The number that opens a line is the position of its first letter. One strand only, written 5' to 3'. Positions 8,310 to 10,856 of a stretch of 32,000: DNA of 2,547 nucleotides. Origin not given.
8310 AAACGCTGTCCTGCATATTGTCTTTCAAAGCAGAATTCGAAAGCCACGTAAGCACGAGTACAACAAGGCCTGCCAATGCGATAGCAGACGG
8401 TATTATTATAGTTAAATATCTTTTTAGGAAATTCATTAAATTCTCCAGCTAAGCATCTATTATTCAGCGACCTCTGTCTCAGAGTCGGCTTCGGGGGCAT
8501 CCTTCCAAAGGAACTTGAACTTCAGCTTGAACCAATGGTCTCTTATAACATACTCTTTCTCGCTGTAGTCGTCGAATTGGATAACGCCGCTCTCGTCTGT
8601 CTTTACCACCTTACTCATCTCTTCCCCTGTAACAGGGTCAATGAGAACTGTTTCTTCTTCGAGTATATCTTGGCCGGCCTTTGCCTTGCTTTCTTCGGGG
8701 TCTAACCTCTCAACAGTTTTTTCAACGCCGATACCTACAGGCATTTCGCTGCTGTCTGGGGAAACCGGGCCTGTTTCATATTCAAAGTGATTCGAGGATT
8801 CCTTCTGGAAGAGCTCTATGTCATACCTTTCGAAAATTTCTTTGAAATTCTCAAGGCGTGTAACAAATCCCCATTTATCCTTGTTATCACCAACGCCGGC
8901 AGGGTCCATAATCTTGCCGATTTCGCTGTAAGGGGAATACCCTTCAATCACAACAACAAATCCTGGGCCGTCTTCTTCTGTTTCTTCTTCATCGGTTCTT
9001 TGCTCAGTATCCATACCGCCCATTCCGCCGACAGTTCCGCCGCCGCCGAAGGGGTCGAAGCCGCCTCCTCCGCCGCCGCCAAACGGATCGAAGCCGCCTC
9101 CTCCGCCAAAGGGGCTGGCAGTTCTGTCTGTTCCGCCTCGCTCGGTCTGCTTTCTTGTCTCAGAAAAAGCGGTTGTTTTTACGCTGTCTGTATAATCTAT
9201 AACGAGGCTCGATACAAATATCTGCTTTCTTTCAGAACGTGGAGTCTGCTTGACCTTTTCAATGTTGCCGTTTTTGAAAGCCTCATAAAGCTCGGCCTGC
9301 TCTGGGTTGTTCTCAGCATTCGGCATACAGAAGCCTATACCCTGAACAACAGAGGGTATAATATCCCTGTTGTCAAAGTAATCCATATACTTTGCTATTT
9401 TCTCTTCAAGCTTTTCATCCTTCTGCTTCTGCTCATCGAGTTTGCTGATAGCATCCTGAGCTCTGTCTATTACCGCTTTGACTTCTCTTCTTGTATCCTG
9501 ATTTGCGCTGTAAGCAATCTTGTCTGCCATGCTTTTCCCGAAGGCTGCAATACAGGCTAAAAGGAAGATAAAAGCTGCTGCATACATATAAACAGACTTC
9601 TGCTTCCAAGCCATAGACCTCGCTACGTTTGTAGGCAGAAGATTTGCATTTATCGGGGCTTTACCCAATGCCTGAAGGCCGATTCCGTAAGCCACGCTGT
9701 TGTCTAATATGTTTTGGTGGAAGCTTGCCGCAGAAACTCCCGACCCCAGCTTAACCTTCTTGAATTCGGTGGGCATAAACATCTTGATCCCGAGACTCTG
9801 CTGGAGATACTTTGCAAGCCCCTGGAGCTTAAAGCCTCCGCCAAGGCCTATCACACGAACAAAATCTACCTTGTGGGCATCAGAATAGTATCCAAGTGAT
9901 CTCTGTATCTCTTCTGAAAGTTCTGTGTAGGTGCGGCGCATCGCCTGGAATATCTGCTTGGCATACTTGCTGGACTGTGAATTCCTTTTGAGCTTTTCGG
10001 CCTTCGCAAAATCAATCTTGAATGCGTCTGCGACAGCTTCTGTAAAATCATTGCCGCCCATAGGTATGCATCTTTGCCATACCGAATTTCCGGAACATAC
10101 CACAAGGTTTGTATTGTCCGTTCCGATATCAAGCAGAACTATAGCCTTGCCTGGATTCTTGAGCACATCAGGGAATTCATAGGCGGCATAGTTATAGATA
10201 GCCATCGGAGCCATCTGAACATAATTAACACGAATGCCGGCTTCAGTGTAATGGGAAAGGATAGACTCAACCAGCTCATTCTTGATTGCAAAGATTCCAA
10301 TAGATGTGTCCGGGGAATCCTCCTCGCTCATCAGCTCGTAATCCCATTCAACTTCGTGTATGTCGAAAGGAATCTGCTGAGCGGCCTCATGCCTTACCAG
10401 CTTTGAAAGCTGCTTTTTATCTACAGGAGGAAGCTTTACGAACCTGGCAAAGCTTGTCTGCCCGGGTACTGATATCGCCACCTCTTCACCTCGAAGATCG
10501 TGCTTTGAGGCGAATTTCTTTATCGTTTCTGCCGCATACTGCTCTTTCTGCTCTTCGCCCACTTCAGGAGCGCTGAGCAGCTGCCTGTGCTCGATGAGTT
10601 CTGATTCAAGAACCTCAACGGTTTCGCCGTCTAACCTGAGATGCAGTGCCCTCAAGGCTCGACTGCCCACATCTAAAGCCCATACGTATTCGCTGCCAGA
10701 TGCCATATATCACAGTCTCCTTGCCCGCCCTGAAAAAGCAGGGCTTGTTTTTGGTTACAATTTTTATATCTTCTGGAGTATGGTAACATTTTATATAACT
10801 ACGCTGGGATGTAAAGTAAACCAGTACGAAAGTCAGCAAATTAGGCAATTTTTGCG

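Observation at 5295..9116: Exact FDPFGG motif repeated five times across two proteins of the same operon, embedded in poly-Gly and charged disordered tracts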

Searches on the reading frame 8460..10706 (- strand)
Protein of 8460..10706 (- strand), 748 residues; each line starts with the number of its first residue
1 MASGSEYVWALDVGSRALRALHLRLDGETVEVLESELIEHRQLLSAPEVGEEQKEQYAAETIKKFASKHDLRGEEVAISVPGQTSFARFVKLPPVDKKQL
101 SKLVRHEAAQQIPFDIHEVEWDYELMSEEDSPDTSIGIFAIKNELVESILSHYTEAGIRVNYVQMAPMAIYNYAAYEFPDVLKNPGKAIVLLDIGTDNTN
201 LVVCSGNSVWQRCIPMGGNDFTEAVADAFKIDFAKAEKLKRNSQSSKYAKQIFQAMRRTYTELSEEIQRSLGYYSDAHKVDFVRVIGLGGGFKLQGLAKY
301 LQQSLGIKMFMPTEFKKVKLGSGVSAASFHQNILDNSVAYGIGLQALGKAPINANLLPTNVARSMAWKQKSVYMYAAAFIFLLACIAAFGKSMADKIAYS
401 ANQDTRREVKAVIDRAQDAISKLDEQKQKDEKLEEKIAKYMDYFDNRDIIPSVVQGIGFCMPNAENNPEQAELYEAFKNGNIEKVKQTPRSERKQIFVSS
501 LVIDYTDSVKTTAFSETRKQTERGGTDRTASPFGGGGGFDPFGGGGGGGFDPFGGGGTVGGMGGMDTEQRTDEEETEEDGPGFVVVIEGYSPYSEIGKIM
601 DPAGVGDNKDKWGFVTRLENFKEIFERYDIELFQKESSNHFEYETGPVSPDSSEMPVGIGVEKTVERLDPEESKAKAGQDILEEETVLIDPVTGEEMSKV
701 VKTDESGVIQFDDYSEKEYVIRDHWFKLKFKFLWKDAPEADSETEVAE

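Call 3: search_protein_families(library=pfam, proteins=[window:8460-10706:-], max_evalue=0.1)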
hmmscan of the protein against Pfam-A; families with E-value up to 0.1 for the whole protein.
window:8460-10706:- (748 aa): 7 families
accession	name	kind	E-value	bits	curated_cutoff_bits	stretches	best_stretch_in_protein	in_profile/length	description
PF11104.14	PilM_2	-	7.3e-35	120.9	27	1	11-345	2-338/340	Type IV pilus assembly protein PilM;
PF14450.12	FtsA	-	1.9e-12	48.1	31.8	1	190-313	1-107/127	Cell division protein FtsA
PF06723.19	MreB_Mbl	-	0.00092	18.6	27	0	188-229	146-188/327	MreB/Mbl protein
PF05134.19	T2SSL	-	0.0018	18.2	25.5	1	70-163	39-131/231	Type II secretion system (T2SS), protein L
PF12725.13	DUF3810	-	0.029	14.2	28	0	372-443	66-139/311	Protein of unknown function (DUF3810)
PF04136.21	COG3_N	-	0.035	14.5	27.9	0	404-450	32-78/147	Conserved oligomeric Golgi complex subunit 3, N-terminal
PF05405.19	Mt_ATP-synt_B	-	0.037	14.1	21.7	1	374-441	18-85/163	Mitochondrial ATP synthase B chain precursor (ATP-synt_B)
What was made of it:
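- On GspL (Pfam PF05134 T2SSL): 18.2 bits against a cut-off of 25.5 (call 3).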

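Call 4: search_protein_families(library=ncbifam, proteins=[window:8460-10706:-], max_evalue=0.1)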
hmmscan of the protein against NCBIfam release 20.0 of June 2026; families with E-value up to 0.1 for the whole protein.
window:8460-10706:- (748 aa): 7 families
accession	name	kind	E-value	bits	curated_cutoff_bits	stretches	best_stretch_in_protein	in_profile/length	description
NF045709.1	Amuc_1101_fam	equivalog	1.1e-73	249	650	1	7-458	6-458/608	Amuc_1101 family PilM-like pilus complex protein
TIGR01175.1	pilM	subfamily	8.9e-43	146.6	133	1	11-345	8-346/348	type IV pilus assembly protein PilM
TIGR01174.1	ftsA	equivalog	3e-08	33.1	175.85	1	142-247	156-257/371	cell division protein FtsA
NF011660.0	PRK15080.1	equivalog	1.2e-07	31.2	182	1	190-314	144-260/277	ethanolamine utilization protein EutJ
TIGR02529.1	EutJ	subfamily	7.3e-07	28.9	152.1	1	189-314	110-227/239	ethanolamine utilization protein EutJ family protein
NF010539.0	PRK13927.1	subfamily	0.0032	16.4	293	0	188-231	152-196/339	rod shape-determining protein MreB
NF042976.1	AcphenoCarb_ApcD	equivalog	0.066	11.4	1500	1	363-405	383-425/685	acetophenone carboxylase subunit delta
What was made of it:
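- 8460..10706 (-): Gene for the 748-aa PilM-TM-periplasmic fusion protein ('PilMN', GspL-like architecture). Pfam PilM_2 and TIGR01175 above their cut-offs (calls 3, 4).
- On PilM (Pfam PF11104 / TIGR01175): TIGR01175 scores 146.6 bits (cut-off 133) (calls 3, 4).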

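Call 8: search_solved_structures(query=window:8460-10706:-, max_evalue=1)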
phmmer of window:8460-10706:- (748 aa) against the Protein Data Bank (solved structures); distinct sequences matched with E-value up to 1: 8.
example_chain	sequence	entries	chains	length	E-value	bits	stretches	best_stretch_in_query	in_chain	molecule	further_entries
3jc8_Ma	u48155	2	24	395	1.2e-25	93.4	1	6-345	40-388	Type IV pilus biogenesis protein PilM | PilM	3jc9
2ych_A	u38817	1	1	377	2.8e-21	79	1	58-319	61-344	COMPETENCE PROTEIN PILM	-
5eou_A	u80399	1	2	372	2e-12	49.7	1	67-358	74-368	Type 4 fimbrial biogenesis protein PilM,Type 4 fimbrial biogenesis protein PilN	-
5eox_A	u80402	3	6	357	1.9e-11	46.5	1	67-345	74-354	Type 4 fimbrial biogenesis protein PilM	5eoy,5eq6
9jsd_A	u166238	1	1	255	0.019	16.7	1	479-573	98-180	Vacuolar-sorting protein SNF7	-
8glv_F4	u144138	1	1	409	0.16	13.6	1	501-561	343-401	DUF4201 domain-containing protein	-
9ymg_C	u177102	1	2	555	0.52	12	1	499-570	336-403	Kinesin-like protein KIF18A, DARPin fusion protein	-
3h1q_A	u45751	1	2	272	0.78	11.4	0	190-306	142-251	Ethanolamine utilization protein EutJ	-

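Call 54: find_homologous_proteins(query=window:8463-10706:-, max_evalue=1e-30)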
Query window:8463-10706:- (748 aa): 2828 proteins with E <= 1e-30 among 8000 candidates; the best 120 are listed.
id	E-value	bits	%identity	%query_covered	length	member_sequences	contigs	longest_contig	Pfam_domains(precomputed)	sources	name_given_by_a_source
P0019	0.0e+0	1625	95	100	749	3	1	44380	PF14450.13,PF11104.15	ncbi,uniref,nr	ncbi:type IV pilus assembly protein PilM [Sedimentisphaera salicampi]|uniref:type IV pilus assembly 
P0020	1.0e-267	909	57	70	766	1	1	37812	PF14450.13,PF11104.15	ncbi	-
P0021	1.1e-264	899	53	99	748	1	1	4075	PF14450.13,PF11104.15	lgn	-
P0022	2.4e-263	894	53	99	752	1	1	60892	PF14450.13,PF11104.15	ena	-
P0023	1.4e-260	885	52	99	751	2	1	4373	PF14450.13,PF11104.15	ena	-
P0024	3.0e-248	844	51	98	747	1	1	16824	PF06723.20,PF14450.13,PF11104.15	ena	-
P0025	1.7e-247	842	49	99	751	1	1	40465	PF06723.20,PF14450.13,PF11104.15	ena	-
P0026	4.4e-240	817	50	99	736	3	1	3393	PF06723.20,PF14450.13,PF11104.15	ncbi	-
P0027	7.4e-238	810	50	99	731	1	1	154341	PF06723.20,PF14450.13,PF11104.15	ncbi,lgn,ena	-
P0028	1.9e-220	752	44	99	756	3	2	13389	PF06723.20,PF14450.13,PF11104.15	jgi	jgi:type IV pilus assembly protein PilM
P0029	3.0e-218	745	45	100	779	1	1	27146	PF14450.13,PF11104.15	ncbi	-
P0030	4.5e-214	731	45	99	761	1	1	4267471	PF06723.20,PF14450.13,PF11104.15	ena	-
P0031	5.2e-213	728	45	99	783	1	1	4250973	PF14450.13,PF11104.15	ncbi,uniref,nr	ncbi:type IV pilus assembly protein PilM [Anaerohalosphaera lusitana]|uniref:Type IV pilus assembly 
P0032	2.2e-210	719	47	71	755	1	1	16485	PF14450.13,PF11104.15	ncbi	-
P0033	6.0e-209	714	43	100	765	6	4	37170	PF14450.13,PF11104.15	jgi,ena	jgi:type IV pilus assembly protein PilM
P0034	4.7e-208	711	45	99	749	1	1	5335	PF14450.13,PF11104.15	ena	-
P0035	5.7e-208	711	46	98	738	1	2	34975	PF14450.13,PF11104.15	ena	-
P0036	1.4e-207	710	43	99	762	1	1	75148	PF14450.13,PF11104.15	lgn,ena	-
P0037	1.5e-207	710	46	98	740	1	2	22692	PF14450.13,PF11104.15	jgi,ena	-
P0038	1.5e-207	710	45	99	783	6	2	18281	PF06723.20,PF14450.13,PF11104.15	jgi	-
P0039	1.8e-207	709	45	100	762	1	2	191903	PF14450.13,PF11104.15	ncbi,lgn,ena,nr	ncbi:MAG: pilus assembly protein PilM [Anaerohalosphaeraceae bacterium]|nr:pilus assembly protein Pi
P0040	2.3e-207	709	48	70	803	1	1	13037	PF06723.20,PF14450.13,PF11104.15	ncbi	-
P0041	3.5e-207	708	44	97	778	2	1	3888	PF14450.13,PF11104.15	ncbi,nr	ncbi:MAG: type IV pilus assembly protein PilM, partial [Planctomycetes bacterium]|nr:type IV pilus a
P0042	5.8e-207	708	43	99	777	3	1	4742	PF14450.13,PF11104.15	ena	-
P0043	9.6e-207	707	44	98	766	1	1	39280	PF14450.13,PF11104.15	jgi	jgi:type IV pilus assembly protein PilM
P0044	1.6e-206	706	45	99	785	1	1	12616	PF06723.20,PF14450.13,PF11104.15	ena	-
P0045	1.9e-206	706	47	69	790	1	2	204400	PF14450.13,PF11104.15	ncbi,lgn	-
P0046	3.1e-206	705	45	99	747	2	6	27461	PF06723.20,PF14450.13,PF11104.15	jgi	jgi:type IV pilus assembly protein PilM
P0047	4.7e-206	705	45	99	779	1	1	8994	PF06723.20,PF14450.13,PF11104.15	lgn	-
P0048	7.4e-206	704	44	99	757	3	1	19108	PF14450.13,PF11104.15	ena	-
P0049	1.1e-205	704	45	98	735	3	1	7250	PF14450.13,PF11104.15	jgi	jgi:type IV pilus assembly protein PilM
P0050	1.5e-205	703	44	99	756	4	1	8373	PF06723.20,PF14450.13,PF11104.15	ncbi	-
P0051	2.7e-205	702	44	100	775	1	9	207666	PF06723.20,PF14450.13,PF11104.15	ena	-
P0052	2.9e-205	702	45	99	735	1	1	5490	PF06723.20,PF14450.13,PF11104.15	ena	-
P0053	3.0e-205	702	45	98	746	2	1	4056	PF06723.20,PF14450.13,PF11104.15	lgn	-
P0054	3.4e-205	702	45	98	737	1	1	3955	PF06723.20,PF14450.13,PF11104.15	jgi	jgi:type IV pilus assembly protein PilM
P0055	4.0e-205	702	45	69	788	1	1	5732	PF06723.20,PF14450.13,PF11104.15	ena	-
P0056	6.9e-205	701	43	99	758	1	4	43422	PF14450.13,PF11104.15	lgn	-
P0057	7.4e-205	701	45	99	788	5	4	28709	PF06723.20,PF14450.13,PF11104.15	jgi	jgi:type IV pilus assembly protein PilM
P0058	1.1e-204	700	45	98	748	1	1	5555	PF06723.20,PF14450.13,PF11104.15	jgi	jgi:type IV pilus assembly protein PilM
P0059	1.2e-204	700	45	98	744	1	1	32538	PF06723.20,PF14450.13,PF11104.15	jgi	jgi:type IV pilus assembly protein PilM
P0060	1.4e-204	700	48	70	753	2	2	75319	PF06723.20,PF14450.13,PF11104.15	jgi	-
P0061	1.7e-204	700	49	68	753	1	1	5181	PF06723.20,PF14450.13,PF11104.15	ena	-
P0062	1.7e-204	700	45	99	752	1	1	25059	PF14450.13,PF11104.15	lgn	-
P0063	1.9e-204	699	43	99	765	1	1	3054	PF14450.13,PF11104.15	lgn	-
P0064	2.5e-204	699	48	69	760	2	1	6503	PF06723.20,PF14450.13,PF11104.15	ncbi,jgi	ncbi:MAG: type IV pilus assembly protein PilM [Planctomycetota bacterium]|jgi:type IV pilus assembly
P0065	3.3e-204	699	48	69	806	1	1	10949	PF06723.20,PF14450.13,PF11104.15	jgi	jgi:type IV pilus assembly protein PilM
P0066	3.4e-204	699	44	98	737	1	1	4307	PF14450.13,PF11104.15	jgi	jgi:type IV pilus assembly protein PilM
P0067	5.2e-204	698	44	99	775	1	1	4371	PF06723.20,PF14450.13,PF11104.15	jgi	-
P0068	9.4e-204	697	45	98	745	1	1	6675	PF06723.20,PF14450.13,PF11104.15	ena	-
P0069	9.9e-204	697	44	99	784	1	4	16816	PF06723.20,PF14450.13,PF11104.15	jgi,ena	-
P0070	1.5e-203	696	43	98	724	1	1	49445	PF14450.13,PF11104.15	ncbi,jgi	-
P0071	1.5e-203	696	44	99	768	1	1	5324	PF06723.20,PF14450.13,PF11104.15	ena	-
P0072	1.8e-203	696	45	98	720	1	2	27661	PF06723.20,PF14450.13,PF11104.15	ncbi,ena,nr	ncbi:MAG: hypothetical protein CVV39_08120 [Planctomycetes bacterium HGW-Planctomycetes-1]|nr:MAG: h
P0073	1.8e-203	696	46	99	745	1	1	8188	PF14450.13,PF11104.15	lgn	-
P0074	2.5e-203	696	45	99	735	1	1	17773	PF14450.13,PF11104.15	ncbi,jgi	ncbi:MAG: type IV pilus assembly protein PilM [Planctomycetota bacterium]|jgi:type IV pilus assembly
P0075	2.9e-203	696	45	99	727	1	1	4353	PF14450.13,PF11104.15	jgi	-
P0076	3.2e-203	695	45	98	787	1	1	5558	PF06723.20,PF14450.13,PF11104.15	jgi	jgi:type IV pilus assembly protein PilM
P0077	5.8e-203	695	44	69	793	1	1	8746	PF06723.20,PF14450.13,PF11104.15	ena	-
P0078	6.5e-203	694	44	99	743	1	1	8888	PF14450.13,PF11104.15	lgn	-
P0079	1.0e-202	694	45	99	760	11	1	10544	PF06723.20,PF14450.13,PF11104.15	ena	-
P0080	1.1e-202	694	43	99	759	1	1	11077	PF14450.13,PF11104.15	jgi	-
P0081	1.2e-202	693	44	99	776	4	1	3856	PF06723.20,PF14450.13,PF11104.15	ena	-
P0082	1.4e-202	693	45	99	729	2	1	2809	PF14450.13,PF11104.15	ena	-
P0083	1.7e-202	693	45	99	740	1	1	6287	PF06723.20,PF14450.13,PF11104.15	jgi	jgi:type IV pilus assembly protein PilM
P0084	1.7e-202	693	45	98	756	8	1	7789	PF06723.20,PF14450.13,PF11104.15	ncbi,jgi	ncbi:MAG: type IV pilus assembly protein PilM [Planctomycetota bacterium]|jgi:type IV pilus assembly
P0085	2.9e-202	692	43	100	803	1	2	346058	PF14450.13,PF11104.15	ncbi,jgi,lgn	-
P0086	3.0e-202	692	45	99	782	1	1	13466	PF06723.20,PF14450.13,PF11104.15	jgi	-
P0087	3.8e-202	692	44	99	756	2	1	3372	PF14450.13,PF11104.15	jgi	-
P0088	4.1e-202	692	45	98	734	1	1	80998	PF14450.13,PF11104.15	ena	-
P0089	6.0e-202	691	48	68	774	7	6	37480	PF14450.13,PF11104.15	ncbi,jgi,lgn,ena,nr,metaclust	ncbi:MAG TPA: hypothetical protein DDW84_00510 [Phycisphaerales bacterium]|nr:MAG: hypothetical prot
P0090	6.9e-202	691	49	68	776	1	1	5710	PF14450.13,PF11104.15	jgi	jgi:type IV pilus assembly protein PilM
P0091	7.0e-202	691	44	99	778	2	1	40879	PF06723.20,PF14450.13,PF11104.15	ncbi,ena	-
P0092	8.0e-202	691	44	99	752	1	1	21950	PF14450.13,PF11104.15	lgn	-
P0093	1.2e-201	690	45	100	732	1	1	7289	PF06723.20,PF14450.13,PF11104.15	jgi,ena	-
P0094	1.3e-201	690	46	100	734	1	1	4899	PF06723.20,PF14450.13,PF11104.15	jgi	-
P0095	1.4e-201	690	44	99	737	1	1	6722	PF06723.20,PF14450.13,PF11104.15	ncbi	-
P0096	2.1e-201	689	45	98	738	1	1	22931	PF14450.13,PF11104.15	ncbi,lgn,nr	ncbi:MAG: type IV pilus assembly protein PilM [Phycisphaerae bacterium]|nr:type IV pilus assembly pr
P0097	2.4e-201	689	44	99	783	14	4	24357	PF06723.20,PF14450.13,PF11104.15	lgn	-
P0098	2.6e-201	689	44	99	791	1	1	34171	PF06723.20,PF14450.13,PF11104.15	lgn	-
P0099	2.8e-201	689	47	70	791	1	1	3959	PF06723.20,PF14450.13,PF11104.15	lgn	-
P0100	2.8e-201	689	45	99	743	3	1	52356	PF06723.20,PF14450.13,PF11104.15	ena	-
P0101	3.0e-201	689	46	69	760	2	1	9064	PF06723.20,PF14450.13,PF11104.15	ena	-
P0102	3.1e-201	689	45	99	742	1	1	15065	PF06723.20,PF14450.13,PF11104.15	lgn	-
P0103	4.0e-201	688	45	99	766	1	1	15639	PF06723.20,PF14450.13,PF11104.15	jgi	jgi:type IV pilus assembly protein PilM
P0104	7.3e-201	688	47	72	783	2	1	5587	PF06723.20,PF14450.13,PF11104.15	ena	-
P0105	7.9e-201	687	45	98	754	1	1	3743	PF14450.13,PF11104.15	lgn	-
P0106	1.3e-200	687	44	99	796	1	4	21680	PF06723.20,PF14450.13,PF11104.15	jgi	-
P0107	1.4e-200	687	45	99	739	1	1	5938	PF14450.13,PF11104.15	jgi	-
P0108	1.6e-200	686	43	99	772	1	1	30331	PF06723.20,PF14450.13,PF11104.15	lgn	-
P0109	1.8e-200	686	45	99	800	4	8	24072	PF06723.20,PF14450.13,PF11104.15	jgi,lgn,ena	jgi:type IV pilus assembly protein PilM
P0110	1.8e-200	686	45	100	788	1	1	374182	PF06723.20,PF14450.13,PF11104.15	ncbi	-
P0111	1.8e-200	686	44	99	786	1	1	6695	PF06723.20,PF14450.13,PF11104.15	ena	-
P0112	2.4e-200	686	44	99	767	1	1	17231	PF06723.20,PF14450.13,PF11104.15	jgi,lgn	jgi:type IV pilus assembly protein PilM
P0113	2.6e-200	686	44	99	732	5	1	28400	PF14450.13,PF11104.15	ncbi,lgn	-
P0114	3.1e-200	686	44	99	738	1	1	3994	PF06723.20,PF14450.13,PF11104.15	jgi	-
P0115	3.2e-200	685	49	69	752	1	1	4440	PF06723.20,PF14450.13,PF11104.15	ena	-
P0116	3.3e-200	685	49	69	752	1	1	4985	PF06723.20,PF14450.13,PF11104.15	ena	-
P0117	3.3e-200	685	44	99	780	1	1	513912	PF06723.20,PF14450.13,PF11104.15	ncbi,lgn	-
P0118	3.5e-200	685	45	99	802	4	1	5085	PF06723.20,PF14450.13,PF11104.15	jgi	-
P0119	3.7e-200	685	44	99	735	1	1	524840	PF14450.13,PF11104.15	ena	-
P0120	4.9e-200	685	44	98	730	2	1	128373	PF14450.13,PF11104.15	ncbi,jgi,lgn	ncbi:MAG: pilus assembly protein PilM [Phycisphaerae bacterium]|jgi:type IV pilus assembly protein P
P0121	5.0e-200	685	44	98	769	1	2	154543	PF14450.13,PF11104.15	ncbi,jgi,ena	ncbi:MAG: type IV pilus assembly protein PilM [Phycisphaerae bacterium]|jgi:type IV pilus assembly p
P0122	5.2e-200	685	44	99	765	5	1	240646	PF06723.20,PF14450.13,PF11104.15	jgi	jgi:type IV pilus assembly protein PilM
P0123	5.6e-200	685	46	71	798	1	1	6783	PF14450.13,PF11104.15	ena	-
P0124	7.7e-200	684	44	100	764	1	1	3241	PF06723.20,PF14450.13,PF11104.15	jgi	jgi:type IV pilus assembly protein PilM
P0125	8.4e-200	684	49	69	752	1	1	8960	PF06723.20,PF14450.13,PF11104.15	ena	-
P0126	1.0e-199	684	43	99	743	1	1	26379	PF06723.20,PF14450.13,PF11104.15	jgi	jgi:type IV pilus assembly protein PilM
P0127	1.1e-199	684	45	98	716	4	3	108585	PF06723.20,PF14450.13,PF11104.15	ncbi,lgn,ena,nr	ncbi:MAG: pilus assembly protein PilM [Planctomycetes bacterium]|nr:pilus assembly protein PilM [Pla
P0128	1.2e-199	684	44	99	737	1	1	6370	PF14450.13,PF11104.15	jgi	jgi:type IV pilus assembly protein PilM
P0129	1.2e-199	684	45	99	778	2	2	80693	PF06723.20,PF14450.13,PF11104.15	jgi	-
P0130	1.4e-199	683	46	69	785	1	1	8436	PF06723.20,PF14450.13,PF11104.15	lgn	-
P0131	1.5e-199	683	42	99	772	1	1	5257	PF06723.20,PF14450.13,PF11104.15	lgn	-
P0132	1.5e-199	683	43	99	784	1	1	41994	PF06723.20,PF14450.13,PF11104.15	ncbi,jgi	ncbi:MAG: pilus assembly protein PilM [Planctomycetota bacterium]|jgi:type IV pilus assembly protein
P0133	1.6e-199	683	44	99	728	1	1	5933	PF06723.20,PF14450.13,PF11104.15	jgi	jgi:type IV pilus assembly protein PilM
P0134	2.1e-199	683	44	97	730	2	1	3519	PF14450.13,PF11104.15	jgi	jgi:type IV pilus assembly protein PilM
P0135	2.4e-199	683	44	100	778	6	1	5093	PF06723.20,PF14450.13,PF11104.15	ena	-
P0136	2.7e-199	682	45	99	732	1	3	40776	PF06723.20,PF14450.13,PF11104.15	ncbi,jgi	ncbi:MAG: type IV pilus assembly protein PilM [Planctomycetota bacterium]|jgi:type IV pilus assembly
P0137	2.9e-199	682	49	69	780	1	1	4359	PF06723.20,PF14450.13,PF11104.15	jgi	jgi:type IV pilus assembly protein PilM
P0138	2.9e-199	682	45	100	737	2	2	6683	PF06723.20,PF14450.13,PF11104.15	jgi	-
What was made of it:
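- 8460..10706 (-): More than 2800 relatives at E<=1e-30 (call 54).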

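Call 63: find_encoding_contigs(protein=P0050, flank=5000, max_places=1)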
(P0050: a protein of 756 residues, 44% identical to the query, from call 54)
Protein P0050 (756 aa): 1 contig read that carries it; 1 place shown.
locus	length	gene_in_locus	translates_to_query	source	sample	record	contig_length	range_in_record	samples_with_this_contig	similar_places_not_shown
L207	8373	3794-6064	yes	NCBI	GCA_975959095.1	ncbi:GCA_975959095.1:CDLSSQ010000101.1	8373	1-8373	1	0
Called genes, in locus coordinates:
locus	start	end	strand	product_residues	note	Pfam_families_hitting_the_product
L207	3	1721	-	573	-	?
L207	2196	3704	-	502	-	PF00919:UPF0004, PF04055:Radical_SAM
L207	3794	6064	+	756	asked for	PF06723:MreB_Mbl (faint), PF11104:PilM_2, PF14450:FtsA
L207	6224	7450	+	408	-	-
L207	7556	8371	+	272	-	?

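Call 64: find_encoding_contigs(protein=P0031, flank=5000, max_places=1)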
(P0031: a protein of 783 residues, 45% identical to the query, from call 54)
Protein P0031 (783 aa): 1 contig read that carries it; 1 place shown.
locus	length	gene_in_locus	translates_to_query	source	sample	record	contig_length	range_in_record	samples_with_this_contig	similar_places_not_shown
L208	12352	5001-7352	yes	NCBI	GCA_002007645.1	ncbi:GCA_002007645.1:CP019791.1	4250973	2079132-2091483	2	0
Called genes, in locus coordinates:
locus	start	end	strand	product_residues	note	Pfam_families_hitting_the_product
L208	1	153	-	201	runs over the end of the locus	PF02525:Flavodoxin_2, PF03358:FMN_red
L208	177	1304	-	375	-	PF00155:Aminotran_1_2 (weak), PF01041:DegT_DnrJ_EryC1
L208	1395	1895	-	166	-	PF02915:Rubrerythrin, PF21349:RUBY_RBDX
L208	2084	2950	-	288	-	-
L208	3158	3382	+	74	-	-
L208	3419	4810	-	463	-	PF00919:UPF0004, PF04055:Radical_SAM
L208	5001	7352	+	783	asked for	PF11104:PilM_2, PF14450:FtsA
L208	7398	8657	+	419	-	-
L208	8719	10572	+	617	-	-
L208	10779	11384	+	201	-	-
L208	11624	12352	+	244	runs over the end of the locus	PF02348:CTP_transf_3, PF12804:NTP_transf_3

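Call 65: find_encoding_contigs(protein=P0038, flank=5000, max_places=1)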
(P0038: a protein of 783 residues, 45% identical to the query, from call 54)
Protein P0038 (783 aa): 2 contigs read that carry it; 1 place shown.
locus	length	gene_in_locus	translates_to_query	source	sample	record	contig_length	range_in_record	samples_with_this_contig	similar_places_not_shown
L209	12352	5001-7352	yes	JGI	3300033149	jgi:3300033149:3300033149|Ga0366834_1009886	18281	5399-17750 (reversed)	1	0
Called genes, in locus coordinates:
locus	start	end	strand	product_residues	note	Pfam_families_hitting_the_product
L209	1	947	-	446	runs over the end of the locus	PF02836:Glyco_hydro_2_C (weak)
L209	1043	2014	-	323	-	PF01844:HNH, PF14279:HNH_5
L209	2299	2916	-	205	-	PF13828:DUF4190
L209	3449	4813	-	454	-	PF00919:UPF0004, PF04055:Radical_SAM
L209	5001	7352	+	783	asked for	PF11104:PilM_2, PF06723:MreB_Mbl (faint), PF14450:FtsA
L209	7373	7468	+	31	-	-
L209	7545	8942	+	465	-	-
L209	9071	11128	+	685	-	-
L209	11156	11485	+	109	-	PF00829:Ribosomal_L21p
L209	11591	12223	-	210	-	PF01488:Shikimate_DH (weak), PF13241:NAD_binding_7, PF14824:Sirohm_synth_M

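Call 66: find_encoding_contigs(protein=P0065, flank=5000, max_places=1)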
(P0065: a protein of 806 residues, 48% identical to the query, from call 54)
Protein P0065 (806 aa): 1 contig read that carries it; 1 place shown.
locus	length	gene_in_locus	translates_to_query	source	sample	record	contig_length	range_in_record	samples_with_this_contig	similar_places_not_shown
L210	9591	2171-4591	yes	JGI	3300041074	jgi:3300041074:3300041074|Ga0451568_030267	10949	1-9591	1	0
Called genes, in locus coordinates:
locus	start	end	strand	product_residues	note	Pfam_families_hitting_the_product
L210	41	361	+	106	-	-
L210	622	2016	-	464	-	PF00919:UPF0004, PF04055:Radical_SAM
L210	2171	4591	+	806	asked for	PF11104:PilM_2, PF06723:MreB_Mbl (faint), PF14450:FtsA (weak)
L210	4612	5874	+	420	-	-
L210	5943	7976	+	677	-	-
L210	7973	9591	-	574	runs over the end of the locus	PF17786:Mannosidase_ig, PF17753:Ig_mannosidase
